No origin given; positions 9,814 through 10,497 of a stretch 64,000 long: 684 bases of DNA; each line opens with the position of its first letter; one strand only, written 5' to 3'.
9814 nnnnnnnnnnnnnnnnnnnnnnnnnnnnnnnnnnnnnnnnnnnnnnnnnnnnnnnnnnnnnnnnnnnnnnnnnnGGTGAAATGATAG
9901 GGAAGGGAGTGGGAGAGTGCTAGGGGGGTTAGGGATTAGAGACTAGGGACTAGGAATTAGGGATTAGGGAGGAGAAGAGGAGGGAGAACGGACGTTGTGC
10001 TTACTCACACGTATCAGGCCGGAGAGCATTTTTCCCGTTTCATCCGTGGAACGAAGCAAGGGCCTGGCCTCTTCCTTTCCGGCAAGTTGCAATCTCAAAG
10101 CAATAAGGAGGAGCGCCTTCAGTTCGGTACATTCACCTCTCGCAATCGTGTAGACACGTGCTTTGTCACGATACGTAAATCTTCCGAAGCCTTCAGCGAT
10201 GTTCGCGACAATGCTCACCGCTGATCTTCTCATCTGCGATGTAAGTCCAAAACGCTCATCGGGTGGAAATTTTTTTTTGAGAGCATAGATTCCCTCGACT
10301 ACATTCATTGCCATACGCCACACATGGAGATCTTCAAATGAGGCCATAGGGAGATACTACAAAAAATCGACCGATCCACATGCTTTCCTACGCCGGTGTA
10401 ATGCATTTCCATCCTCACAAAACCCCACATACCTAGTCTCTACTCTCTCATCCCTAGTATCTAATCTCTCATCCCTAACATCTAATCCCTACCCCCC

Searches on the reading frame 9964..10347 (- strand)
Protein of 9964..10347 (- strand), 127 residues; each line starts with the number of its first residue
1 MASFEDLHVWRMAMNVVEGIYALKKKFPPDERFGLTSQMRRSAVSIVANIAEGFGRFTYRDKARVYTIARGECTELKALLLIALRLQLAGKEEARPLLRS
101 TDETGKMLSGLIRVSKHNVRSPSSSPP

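Call 112: search_protein_families(library=pfam, proteins=[window:9964-10347:-], max_evalue=0.01)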
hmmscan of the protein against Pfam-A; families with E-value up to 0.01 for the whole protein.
window:9964-10347:- (127 aa): 2 families
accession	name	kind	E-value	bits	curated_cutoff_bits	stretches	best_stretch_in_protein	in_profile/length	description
PF05635.17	23S_rRNA_IVP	-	1.7e-34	118.7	33.8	1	5-110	1-106/106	23S rRNA-intervening sequence protein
PF22296.2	bAvd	-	1.5e-05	25.8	40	1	15-113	9-105/107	bAvd-like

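Call 114: search_solved_structures(query=window:9964-10347:-, max_evalue=0.01, show_alignments=2)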
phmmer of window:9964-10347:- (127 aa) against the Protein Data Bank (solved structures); distinct sequences matched with E-value up to 0.01: 2.
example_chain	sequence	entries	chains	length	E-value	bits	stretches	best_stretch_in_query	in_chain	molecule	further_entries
2gsc_A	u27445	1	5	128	3.2e-20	75.6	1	5-113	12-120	Putative uncharacterized protein XCC0516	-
2rld_A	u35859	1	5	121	0.0015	21.9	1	29-118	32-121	Uncharacterized protein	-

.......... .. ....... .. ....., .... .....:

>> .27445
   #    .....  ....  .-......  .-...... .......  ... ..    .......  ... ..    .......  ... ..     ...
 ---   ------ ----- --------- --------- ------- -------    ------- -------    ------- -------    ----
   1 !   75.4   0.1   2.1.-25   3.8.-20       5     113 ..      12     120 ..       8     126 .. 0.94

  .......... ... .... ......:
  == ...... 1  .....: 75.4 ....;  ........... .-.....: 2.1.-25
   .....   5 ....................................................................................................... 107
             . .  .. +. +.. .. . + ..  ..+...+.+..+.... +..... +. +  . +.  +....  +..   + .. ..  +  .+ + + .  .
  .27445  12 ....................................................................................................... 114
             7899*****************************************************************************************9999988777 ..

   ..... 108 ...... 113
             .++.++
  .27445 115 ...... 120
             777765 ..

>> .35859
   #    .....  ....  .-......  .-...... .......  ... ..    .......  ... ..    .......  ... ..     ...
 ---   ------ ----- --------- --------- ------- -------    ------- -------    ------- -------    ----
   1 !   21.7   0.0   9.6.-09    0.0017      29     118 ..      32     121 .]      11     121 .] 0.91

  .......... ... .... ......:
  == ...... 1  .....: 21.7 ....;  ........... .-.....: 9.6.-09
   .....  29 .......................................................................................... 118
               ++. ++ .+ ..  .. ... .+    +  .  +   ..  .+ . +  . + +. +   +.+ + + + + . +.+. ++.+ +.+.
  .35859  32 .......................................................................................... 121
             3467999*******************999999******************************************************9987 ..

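Call 120: find_homologous_proteins(query=window:9964-10347:-, max_evalue=1e-10)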
Query window:9964-10347:- (127 aa): 767 proteins with E <= 1e-10 among 812 candidates; the best 120 are listed.
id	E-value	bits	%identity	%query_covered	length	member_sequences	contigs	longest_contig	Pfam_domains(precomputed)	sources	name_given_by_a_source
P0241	7.5e-76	270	100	100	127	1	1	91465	PF22296.3,PF05635.18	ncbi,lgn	-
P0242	7.6e-37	144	57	97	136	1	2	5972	PF22296.3,PF05635.18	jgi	jgi:four helix bundle protein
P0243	1.5e-35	140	57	96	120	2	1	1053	PF22296.3,PF05635.18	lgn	-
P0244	1.9e-35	139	59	91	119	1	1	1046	PF22296.3,PF05635.18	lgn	-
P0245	1.2e-34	137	54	100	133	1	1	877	PF22296.3,PF05635.18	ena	-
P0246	1.2e-34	137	59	89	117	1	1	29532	PF22296.3,PF05635.18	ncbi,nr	ncbi:four helix bundle protein [Candidatus Peregrinibacteria bacterium]|nr:four helix bundle protein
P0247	1.5e-34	136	57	93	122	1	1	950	PF22296.3,PF05635.18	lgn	-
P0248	2.6e-34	136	59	87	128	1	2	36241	PF22296.3,PF05635.18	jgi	jgi:four helix bundle protein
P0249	8.2e-34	134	58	89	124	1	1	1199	PF22296.3,PF05635.18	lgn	-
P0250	1.7e-33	133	54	97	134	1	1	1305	PF22296.3,PF05635.18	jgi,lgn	-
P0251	2.9e-33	132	53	93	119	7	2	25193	PF05635.18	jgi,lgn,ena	-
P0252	3.0e-33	132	53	92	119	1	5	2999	PF22296.3,PF05635.18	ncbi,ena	-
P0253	7.5e-33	131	58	88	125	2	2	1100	PF22296.3,PF05635.18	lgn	-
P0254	7.6e-33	131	51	99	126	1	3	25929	PF22296.3,PF05635.18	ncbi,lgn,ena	-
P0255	1.1e-32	130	54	91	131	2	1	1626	PF05635.18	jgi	-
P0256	2.2e-32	129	53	88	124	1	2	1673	PF22296.3,PF05635.18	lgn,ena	-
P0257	2.4e-32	129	55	89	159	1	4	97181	PF22296.3,PF05635.18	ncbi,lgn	-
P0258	1.3e-31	127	53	91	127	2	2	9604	PF05635.18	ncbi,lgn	-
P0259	2.6e-31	126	58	88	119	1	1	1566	PF05635.18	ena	-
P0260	2.9e-31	126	55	98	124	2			PF05635.18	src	-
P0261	3.7e-31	125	51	92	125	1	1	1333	PF22296.3,PF05635.18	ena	-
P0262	7.2e-31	125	53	91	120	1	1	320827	PF22296.3,PF05635.18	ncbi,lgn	-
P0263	9.6e-31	124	50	96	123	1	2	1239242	PF05635.18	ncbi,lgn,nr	ncbi:four helix bundle protein [Candidatus Peribacteria bacterium]|nr:MAG: four helix bundle protein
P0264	1.4e-30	124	53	94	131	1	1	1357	PF22296.3,PF05635.18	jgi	jgi:four helix bundle protein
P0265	1.8e-30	123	53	91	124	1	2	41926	PF05635.18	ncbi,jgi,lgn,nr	ncbi:MAG: four helix bundle protein [Candidatus Peribacteraceae bacterium]|jgi:four helix bundle pro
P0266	2.4e-30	123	47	91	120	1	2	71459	PF22296.3,PF05635.18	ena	-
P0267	3.3e-30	122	51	97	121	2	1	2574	PF05635.18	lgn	-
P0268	6.0e-30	122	51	93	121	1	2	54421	PF05635.18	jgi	jgi:four helix bundle protein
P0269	6.3e-30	122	49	99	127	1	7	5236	PF22296.3,PF05635.18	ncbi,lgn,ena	-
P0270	7.2e-30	121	53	91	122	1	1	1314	PF22296.3,PF05635.18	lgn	-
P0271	7.4e-30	121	52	99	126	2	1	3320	PF22296.3,PF05635.18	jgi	jgi:four helix bundle protein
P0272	2.2e-29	120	57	88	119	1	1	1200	PF22296.3,PF05635.18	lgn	-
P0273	2.5e-29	120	48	97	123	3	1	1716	PF05635.18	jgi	jgi:four helix bundle protein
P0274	2.6e-29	120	48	99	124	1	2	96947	PF22296.3,PF05635.18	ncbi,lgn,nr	ncbi:four helix bundle protein [Patescibacteria group bacterium]|nr:four helix bundle protein [Pates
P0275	3.1e-29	119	55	88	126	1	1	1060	PF22296.3,PF05635.18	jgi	jgi:four helix bundle protein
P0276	3.2e-29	119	52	89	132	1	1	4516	PF22296.3,PF05635.18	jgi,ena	-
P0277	4.1e-29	119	58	78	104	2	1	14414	PF05635.18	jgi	jgi:four helix bundle protein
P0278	4.7e-29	119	53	96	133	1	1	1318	PF05635.18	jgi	jgi:four helix bundle protein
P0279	1.1e-28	118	49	97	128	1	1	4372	PF22296.3,PF05635.18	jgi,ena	-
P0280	1.2e-28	117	51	93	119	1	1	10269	PF22296.3,PF05635.18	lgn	-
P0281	5.0e-28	115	50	89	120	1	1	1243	PF22296.3,PF05635.18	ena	-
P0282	5.1e-28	115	49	98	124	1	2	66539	PF05635.18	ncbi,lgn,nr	ncbi:MAG: four helix bundle protein [Candidatus Peribacteraceae bacterium]|nr:four helix bundle prot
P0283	5.3e-28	115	54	88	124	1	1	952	PF22296.3,PF05635.18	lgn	-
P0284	5.6e-28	115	49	93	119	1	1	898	PF22296.3,PF05635.18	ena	-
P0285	6.9e-28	115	51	99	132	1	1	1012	PF22296.3,PF05635.18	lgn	-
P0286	1.4e-27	114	48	100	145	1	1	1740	PF05635.18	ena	-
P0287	1.4e-27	114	50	91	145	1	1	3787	PF05635.18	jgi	-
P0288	1.4e-27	114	55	79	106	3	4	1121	PF22296.3,PF05635.18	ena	-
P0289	1.5e-27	114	47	91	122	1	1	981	PF22296.3,PF05635.18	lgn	-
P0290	3.7e-27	113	48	99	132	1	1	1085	PF05635.18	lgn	-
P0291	4.3e-27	112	56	83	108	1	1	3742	PF22296.3,PF05635.18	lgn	-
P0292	8.0e-27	112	47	98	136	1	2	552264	PF05635.18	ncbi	-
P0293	9.6e-27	111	50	95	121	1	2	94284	PF05635.18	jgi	jgi:four helix bundle protein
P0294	2.4e-26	110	47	93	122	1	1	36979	PF05635.18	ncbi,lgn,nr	ncbi:MAG: four helix bundle protein [Candidatus Peribacteraceae bacterium]|nr:four helix bundle prot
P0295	3.4e-26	109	47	92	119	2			PF05635.18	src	-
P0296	1.7e-25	107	47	91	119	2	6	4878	PF05635.18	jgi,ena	-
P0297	2.1e-25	107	52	88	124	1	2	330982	PF05635.18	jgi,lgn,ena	jgi:four helix bundle protein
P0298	5.1e-25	106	51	85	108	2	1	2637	PF22296.3,PF05635.18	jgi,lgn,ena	-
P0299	5.5e-25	106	48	89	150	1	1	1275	PF22296.3,PF05635.18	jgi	-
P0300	1.6e-24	104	46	99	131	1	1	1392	PF22296.3,PF05635.18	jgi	jgi:four helix bundle protein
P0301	1.7e-24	104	50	88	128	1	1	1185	PF05635.18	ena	-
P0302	2.0e-24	104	56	79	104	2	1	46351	PF22296.3,PF05635.18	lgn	-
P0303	3.0e-24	103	49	91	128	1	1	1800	PF22296.3,PF05635.18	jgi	jgi:four helix bundle protein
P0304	3.1e-24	103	43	96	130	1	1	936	PF22296.3,PF05635.18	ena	-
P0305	3.6e-24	103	49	88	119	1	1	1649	PF05635.18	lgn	-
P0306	4.4e-24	103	47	87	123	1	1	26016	PF22296.3,PF05635.18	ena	-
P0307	7.3e-24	102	44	96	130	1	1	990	PF22296.3,PF05635.18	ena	-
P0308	8.1e-24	102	49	91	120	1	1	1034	PF22296.3,PF05635.18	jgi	jgi:four helix bundle protein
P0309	1.1e-23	101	47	91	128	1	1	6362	PF22296.3,PF05635.18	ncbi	-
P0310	1.6e-23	101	47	96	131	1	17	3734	PF22296.3,PF05635.18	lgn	-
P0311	2.2e-23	100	47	91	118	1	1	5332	PF05635.18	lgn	-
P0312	3.8e-23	100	44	91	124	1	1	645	PF22296.3,PF05635.18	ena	-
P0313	4.3e-23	99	51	89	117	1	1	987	PF22296.3,PF05635.18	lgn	-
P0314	5.0e-23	99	46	89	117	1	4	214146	PF22296.3,PF05635.18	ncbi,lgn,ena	-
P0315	5.4e-23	99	46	98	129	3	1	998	PF22296.3,PF05635.18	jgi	-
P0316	1.4e-22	98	50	89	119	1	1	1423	PF22296.3,PF05635.18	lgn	-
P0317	1.7e-22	98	43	100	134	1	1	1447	PF05635.18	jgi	jgi:four helix bundle protein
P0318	1.8e-22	97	44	97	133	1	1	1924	PF22296.3,PF05635.18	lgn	-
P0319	2.2e-22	97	45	99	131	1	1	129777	PF05635.18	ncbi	ncbi:MAG: four helix bundle protein [Phycisphaerales bacterium]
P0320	2.4e-22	97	48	87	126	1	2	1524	PF22296.3,PF05635.18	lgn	-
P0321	2.5e-22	97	46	89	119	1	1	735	PF05635.18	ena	-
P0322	2.7e-22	97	50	91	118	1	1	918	PF05635.18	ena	-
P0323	3.2e-22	97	49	87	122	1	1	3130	PF22296.3,PF05635.18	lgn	-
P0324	3.2e-22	97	46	87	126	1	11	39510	PF22296.3,PF05635.18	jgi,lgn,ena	-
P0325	4.0e-22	96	52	87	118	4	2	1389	PF22296.3,PF05635.18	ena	-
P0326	6.2e-22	96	48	95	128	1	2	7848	PF22296.3,PF05635.18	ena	-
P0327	7.0e-22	96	42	94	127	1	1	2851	PF05635.18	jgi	-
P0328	7.4e-22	96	42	91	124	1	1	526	PF22296.3,PF05635.18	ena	-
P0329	8.9e-22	95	42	95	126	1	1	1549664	PF22296.3,PF05635.18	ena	-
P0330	9.2e-22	95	45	91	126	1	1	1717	PF05635.18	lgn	-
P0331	9.4e-22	95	46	100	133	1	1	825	PF22296.3,PF05635.18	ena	-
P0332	1.0e-21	95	46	88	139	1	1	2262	PF05635.18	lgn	-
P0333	1.1e-21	95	47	92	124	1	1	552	PF22296.3,PF05635.18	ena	-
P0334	1.2e-21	95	45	94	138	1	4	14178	PF05635.18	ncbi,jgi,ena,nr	ncbi:MAG TPA: four helix bundle protein [Phycisphaerae bacterium]|nr:four helix bundle protein [Phyc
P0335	1.3e-21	95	46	88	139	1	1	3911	PF05635.18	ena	-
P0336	1.3e-21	95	46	91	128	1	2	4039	PF05635.18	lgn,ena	-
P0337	1.4e-21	95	46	98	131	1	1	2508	PF05635.18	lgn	-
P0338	1.4e-21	95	50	89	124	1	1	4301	PF22296.3,PF05635.18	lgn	-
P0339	1.7e-21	94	46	91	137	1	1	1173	PF22296.3,PF05635.18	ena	-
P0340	1.9e-21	94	51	85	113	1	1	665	PF22296.3,PF05635.18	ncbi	-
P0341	2.4e-21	94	47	88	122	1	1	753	PF22296.3,PF05635.18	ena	-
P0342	2.5e-21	94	50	87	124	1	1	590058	PF05635.18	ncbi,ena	-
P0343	2.7e-21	94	45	99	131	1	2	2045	PF05635.18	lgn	-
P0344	3.4e-21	93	48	87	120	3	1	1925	PF05635.18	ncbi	-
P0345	3.6e-21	93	42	98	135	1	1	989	PF05635.18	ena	-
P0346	3.7e-21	93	45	91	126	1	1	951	PF22296.3,PF05635.18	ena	-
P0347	3.8e-21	93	46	91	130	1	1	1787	PF22296.3,PF05635.18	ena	-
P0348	3.8e-21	93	46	88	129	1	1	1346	PF22296.3,PF05635.18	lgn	-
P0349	3.9e-21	93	46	88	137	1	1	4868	PF05635.18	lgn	-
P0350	4.2e-21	93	45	91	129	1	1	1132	PF22296.3,PF05635.18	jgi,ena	-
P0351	4.6e-21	93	48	89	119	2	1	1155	PF22296.3,PF05635.18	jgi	-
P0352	4.7e-21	93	46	91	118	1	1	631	PF05635.18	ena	-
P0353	5.2e-21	93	45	88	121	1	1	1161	PF05635.18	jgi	jgi:four helix bundle protein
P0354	5.3e-21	93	47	88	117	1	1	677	PF05635.18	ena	-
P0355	5.7e-21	93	45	87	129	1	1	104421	PF22296.3,PF05635.18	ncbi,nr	ncbi:MAG TPA: four helix bundle protein [Rhizobiaceae bacterium]|nr:four helix bundle protein [Rhizo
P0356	6.2e-21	93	47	91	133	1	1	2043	PF22296.3,PF05635.18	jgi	-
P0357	6.6e-21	92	44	90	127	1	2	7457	PF05635.18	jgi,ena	-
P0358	7.5e-21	92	42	96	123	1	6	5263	PF22296.3,PF05635.18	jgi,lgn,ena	-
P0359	7.8e-21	92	48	86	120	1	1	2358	PF05635.18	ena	-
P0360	7.9e-21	92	45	91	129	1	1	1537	PF22296.3,PF05635.18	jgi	jgi:four helix bundle protein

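Call 121: find_encoding_contigs(protein=P0319, flank=700, max_places=1)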
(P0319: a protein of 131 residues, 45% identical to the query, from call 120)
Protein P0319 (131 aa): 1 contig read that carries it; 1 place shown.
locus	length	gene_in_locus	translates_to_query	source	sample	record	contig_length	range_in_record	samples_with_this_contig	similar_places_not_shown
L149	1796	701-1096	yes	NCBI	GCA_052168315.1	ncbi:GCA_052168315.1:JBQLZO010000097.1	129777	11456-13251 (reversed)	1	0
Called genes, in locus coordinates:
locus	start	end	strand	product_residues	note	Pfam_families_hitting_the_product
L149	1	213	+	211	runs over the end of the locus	-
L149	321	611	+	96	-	PF00166:Cpn10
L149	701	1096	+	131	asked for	PF05635:23S_rRNA_IVP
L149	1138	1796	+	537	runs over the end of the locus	PF00118:Cpn60_TCP1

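Call 122: find_encoding_contigs(protein=P0355, flank=700, max_places=1)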
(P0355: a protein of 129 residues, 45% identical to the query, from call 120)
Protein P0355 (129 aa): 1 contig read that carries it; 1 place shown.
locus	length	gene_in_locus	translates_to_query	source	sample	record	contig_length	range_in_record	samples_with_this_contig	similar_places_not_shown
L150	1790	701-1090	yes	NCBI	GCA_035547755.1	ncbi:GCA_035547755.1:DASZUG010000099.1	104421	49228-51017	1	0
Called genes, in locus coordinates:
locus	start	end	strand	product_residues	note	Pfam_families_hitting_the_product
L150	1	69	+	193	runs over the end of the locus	PF01058:Oxidored_q6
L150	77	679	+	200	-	PF00329:Complex1_30kDa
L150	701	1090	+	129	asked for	PF05635:23S_rRNA_IVP, PF22296:bAvd (weak)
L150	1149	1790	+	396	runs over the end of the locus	PF00346:Complex1_49kDa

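Call 123: find_encoding_contigs(protein=P0248, flank=700, max_places=1)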
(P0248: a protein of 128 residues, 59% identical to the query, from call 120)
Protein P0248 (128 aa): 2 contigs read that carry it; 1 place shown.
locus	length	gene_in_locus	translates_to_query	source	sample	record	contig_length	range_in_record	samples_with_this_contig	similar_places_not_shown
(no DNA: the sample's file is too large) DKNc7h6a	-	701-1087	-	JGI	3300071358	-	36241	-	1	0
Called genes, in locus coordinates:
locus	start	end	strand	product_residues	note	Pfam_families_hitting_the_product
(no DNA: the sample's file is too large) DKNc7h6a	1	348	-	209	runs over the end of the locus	-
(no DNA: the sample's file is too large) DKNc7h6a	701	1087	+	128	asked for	PF05635:23S_rRNA_IVP, PF22296:bAvd (weak)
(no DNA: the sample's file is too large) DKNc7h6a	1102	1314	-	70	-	PF01197:Ribosomal_L31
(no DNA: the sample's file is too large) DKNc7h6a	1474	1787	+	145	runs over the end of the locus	-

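Call 124: find_encoding_contigs(protein=P0262, flank=700, max_places=1)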
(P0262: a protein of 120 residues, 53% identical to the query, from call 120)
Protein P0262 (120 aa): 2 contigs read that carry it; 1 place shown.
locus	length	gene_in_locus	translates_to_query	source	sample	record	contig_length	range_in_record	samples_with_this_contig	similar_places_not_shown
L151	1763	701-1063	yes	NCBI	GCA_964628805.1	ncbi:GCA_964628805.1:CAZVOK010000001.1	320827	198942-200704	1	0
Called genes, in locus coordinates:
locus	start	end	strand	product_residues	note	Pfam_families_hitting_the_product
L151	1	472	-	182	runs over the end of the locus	PF03449:GreA_GreB_N, PF01272:GreA_GreB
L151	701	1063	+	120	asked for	PF05635:23S_rRNA_IVP, PF22296:bAvd (weak)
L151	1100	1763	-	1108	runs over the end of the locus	PF25596:CPSase_L_D1, PF02222:ATP-grasp, PF02786:CPSase_L_D2, PF02787:CPSase_L_D3, PF25596:CPSase_L_D1, PF02222:ATP-grasp, PF02786:CPSase_L_D2, PF02142:MGS, +3 more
